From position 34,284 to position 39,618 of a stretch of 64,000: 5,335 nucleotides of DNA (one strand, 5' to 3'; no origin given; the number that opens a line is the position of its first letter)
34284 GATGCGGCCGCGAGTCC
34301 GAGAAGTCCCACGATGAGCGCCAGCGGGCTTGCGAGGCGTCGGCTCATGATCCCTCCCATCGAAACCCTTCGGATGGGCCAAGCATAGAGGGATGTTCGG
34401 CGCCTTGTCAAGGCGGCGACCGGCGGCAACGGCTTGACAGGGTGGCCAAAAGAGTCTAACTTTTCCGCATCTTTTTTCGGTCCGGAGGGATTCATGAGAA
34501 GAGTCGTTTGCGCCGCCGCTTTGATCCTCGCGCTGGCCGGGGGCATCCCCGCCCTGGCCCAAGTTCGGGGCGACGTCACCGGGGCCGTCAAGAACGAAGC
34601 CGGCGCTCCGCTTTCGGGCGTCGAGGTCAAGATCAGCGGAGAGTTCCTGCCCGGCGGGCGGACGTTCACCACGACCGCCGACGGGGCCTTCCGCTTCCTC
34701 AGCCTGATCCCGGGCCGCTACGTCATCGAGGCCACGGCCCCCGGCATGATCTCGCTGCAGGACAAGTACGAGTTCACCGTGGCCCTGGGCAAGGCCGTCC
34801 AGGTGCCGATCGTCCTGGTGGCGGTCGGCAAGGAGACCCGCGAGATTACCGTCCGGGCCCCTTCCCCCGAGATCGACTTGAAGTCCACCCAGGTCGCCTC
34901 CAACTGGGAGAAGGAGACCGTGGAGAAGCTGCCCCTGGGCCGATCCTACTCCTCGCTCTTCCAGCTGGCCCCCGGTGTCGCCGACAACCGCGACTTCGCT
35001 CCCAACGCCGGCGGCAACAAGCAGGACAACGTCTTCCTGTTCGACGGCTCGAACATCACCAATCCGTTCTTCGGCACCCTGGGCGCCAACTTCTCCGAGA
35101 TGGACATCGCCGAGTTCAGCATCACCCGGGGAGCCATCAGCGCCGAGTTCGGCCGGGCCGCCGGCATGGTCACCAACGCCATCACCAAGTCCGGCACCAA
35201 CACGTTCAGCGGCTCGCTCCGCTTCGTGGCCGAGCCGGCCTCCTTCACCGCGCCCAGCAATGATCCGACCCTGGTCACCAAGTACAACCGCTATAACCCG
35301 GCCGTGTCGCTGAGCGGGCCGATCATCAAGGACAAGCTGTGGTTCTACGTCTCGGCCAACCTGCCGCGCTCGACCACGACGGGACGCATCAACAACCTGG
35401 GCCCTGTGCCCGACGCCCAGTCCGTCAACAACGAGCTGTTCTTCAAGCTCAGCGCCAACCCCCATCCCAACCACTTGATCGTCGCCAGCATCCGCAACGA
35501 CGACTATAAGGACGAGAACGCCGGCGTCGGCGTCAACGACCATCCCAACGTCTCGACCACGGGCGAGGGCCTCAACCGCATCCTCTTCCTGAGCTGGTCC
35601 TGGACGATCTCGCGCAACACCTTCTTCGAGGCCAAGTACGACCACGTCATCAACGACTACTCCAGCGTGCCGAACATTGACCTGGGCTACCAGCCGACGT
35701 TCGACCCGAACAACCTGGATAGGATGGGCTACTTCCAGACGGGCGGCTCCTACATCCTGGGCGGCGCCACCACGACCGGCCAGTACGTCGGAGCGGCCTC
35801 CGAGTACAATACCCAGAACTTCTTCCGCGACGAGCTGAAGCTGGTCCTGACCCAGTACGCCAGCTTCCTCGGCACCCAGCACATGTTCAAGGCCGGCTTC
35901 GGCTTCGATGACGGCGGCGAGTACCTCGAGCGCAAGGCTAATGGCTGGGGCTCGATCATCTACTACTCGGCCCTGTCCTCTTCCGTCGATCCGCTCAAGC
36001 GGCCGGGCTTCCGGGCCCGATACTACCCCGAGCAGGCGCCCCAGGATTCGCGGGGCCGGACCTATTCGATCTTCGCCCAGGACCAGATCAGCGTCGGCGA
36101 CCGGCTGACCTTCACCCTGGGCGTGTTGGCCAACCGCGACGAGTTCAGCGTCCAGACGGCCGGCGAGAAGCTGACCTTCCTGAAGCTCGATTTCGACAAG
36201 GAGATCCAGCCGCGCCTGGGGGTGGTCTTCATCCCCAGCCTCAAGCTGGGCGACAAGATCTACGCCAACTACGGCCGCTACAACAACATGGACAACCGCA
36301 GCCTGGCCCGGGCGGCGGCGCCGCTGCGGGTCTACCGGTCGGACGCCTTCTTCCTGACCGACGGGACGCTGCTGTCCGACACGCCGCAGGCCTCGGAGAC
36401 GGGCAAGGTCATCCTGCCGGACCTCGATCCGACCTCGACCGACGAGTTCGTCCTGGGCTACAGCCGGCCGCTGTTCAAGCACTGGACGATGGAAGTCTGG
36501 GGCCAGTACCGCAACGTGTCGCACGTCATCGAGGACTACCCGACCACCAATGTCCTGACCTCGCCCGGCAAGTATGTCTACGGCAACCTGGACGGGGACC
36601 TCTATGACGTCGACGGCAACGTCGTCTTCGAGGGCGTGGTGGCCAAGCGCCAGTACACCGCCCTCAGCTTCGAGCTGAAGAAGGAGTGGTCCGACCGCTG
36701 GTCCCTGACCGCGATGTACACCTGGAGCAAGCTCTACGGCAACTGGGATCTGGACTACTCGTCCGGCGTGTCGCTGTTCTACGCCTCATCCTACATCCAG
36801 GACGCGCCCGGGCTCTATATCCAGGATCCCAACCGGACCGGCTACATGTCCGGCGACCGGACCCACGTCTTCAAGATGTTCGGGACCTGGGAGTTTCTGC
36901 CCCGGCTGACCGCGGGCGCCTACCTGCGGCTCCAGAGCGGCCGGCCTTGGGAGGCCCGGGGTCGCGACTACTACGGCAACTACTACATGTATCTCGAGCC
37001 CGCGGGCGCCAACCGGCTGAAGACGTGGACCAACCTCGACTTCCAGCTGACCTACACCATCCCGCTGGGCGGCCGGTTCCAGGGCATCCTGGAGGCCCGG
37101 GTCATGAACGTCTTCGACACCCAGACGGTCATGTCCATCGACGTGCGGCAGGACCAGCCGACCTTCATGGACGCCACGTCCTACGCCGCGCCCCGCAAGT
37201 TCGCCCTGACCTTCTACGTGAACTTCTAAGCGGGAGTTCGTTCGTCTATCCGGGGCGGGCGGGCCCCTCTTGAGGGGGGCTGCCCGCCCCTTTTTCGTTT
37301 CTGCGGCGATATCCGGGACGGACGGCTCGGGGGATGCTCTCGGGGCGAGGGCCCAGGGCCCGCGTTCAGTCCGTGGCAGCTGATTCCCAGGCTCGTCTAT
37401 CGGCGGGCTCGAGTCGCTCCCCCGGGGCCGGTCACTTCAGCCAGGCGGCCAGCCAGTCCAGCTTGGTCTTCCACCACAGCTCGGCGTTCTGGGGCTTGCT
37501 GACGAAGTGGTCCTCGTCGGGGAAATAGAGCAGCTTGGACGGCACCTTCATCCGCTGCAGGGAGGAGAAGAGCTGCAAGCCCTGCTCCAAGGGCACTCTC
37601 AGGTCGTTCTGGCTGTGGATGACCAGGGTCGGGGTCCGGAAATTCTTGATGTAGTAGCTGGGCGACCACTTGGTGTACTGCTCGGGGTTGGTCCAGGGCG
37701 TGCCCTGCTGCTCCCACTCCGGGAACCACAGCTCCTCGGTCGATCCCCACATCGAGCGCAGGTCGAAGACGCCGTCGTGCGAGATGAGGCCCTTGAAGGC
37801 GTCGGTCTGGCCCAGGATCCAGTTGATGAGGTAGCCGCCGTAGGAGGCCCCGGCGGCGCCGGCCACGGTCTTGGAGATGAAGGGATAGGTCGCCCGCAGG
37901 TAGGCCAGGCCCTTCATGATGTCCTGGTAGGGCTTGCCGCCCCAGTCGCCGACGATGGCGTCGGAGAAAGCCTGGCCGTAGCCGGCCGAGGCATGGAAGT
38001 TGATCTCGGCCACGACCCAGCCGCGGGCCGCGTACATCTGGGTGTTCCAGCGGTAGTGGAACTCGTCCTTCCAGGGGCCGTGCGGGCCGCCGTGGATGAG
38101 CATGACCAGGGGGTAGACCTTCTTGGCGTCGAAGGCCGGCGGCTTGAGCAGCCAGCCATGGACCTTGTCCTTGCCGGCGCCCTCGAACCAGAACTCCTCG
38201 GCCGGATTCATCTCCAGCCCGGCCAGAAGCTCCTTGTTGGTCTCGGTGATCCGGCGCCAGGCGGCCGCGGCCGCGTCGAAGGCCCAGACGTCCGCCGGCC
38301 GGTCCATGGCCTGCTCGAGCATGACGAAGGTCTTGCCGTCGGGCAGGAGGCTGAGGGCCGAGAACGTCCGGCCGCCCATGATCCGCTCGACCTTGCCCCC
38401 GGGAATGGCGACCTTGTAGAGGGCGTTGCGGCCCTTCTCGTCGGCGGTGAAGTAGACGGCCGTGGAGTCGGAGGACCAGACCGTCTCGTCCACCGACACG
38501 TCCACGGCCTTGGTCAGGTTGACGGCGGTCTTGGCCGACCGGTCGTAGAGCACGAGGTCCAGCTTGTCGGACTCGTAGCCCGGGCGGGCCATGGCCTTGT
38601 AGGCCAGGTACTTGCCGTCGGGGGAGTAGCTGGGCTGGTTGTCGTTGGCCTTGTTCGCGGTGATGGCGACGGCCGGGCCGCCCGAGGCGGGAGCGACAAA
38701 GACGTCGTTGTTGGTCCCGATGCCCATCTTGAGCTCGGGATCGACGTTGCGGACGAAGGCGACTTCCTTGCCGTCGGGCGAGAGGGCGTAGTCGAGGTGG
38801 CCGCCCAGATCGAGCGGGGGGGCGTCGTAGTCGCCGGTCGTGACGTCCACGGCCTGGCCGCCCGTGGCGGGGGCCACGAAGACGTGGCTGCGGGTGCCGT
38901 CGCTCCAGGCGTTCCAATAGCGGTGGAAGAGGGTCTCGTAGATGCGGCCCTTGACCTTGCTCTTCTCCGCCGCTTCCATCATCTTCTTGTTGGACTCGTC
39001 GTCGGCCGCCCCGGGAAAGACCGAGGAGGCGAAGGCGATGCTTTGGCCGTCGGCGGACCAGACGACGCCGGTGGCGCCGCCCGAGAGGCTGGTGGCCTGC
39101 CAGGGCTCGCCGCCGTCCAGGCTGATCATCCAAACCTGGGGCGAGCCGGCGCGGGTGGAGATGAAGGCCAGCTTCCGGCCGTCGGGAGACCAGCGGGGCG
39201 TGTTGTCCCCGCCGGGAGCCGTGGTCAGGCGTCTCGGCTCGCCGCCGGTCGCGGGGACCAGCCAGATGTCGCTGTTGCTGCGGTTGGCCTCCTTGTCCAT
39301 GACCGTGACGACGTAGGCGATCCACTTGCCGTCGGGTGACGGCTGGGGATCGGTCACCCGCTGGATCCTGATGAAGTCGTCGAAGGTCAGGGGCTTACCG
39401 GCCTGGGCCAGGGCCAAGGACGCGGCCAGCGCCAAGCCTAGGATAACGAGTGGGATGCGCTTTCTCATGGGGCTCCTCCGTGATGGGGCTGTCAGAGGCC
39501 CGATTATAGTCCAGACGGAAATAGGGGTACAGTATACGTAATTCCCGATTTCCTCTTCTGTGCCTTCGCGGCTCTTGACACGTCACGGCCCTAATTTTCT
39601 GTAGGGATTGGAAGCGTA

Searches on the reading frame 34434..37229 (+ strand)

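Call 16: search_protein_families(library=pfam, proteins=[window:34434-37229:+])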
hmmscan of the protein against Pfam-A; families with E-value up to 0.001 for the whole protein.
window:34434-37229:+ (931 aa): 5 families
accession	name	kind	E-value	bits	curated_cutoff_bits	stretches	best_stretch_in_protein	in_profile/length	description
PF25183.1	OMP_b-brl_4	-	2.1e-22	79.8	30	3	646-820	510-676/838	Outer membrane beta barrel domain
PF13620.12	CarboxypepD_reg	-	9.2e-13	48.8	32.3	1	48-128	2-81/82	Carboxypeptidase regulatory-like domain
PF00593.30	TonB_dep_Rec_b-barrel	-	2.7e-11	44.4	27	1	407-880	55-425/436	TonB dependent receptor-like, beta-barrel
PF17802.7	SpaA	-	0.00048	20.7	23.1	0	54-119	10-80/91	Prealbumin-like fold domain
PF17210.9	SdrD_B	-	0.0005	20.7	29.7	0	53-105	17-69/112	SdrD B-like domain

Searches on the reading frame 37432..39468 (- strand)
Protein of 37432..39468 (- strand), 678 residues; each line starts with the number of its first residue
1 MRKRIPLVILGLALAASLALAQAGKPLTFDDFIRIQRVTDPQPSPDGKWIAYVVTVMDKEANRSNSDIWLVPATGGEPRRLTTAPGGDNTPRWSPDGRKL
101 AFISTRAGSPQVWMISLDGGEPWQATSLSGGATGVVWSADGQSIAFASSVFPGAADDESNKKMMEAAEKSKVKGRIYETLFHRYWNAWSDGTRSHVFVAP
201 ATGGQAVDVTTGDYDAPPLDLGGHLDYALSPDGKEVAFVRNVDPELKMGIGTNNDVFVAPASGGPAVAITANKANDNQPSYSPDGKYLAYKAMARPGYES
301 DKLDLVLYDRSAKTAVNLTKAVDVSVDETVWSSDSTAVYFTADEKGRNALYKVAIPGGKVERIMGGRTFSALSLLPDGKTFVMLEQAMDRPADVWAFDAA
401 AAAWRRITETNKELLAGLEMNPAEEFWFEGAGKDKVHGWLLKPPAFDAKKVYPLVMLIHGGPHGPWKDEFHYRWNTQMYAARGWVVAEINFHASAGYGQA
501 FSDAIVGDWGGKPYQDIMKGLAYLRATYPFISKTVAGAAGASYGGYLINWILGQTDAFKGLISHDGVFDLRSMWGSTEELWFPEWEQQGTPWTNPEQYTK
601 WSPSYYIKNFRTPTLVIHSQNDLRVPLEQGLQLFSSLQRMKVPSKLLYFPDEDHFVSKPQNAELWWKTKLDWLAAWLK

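Call 16: search_protein_families(library=pfam, proteins=[window:37432-39468:-])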
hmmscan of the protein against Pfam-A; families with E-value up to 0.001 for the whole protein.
window:37432-39468:- (678 aa): 5 families
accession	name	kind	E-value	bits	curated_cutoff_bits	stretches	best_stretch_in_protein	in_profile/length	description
PF00326.27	Peptidase_S9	-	1.1e-58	198.7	22.6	1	471-678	2-211/213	Prolyl oligopeptidase family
PF07676.18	PD40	-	4.8e-34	116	20.9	2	78-114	1-38/38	WD40-like Beta Propeller Repeat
PF20434.5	BD-FAE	-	4e-10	40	26.8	1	448-637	9-215/215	BD-FAE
PF00930.27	DPPIV_N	-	1.1e-07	31.4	22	0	305-364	262-324/354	Dipeptidyl peptidase IV (DPP IV) N-terminal region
PF25174.1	Beta-prop_THOC3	-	0.00038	20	305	0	273-351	88-156/272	THOC3 beta-propeller domain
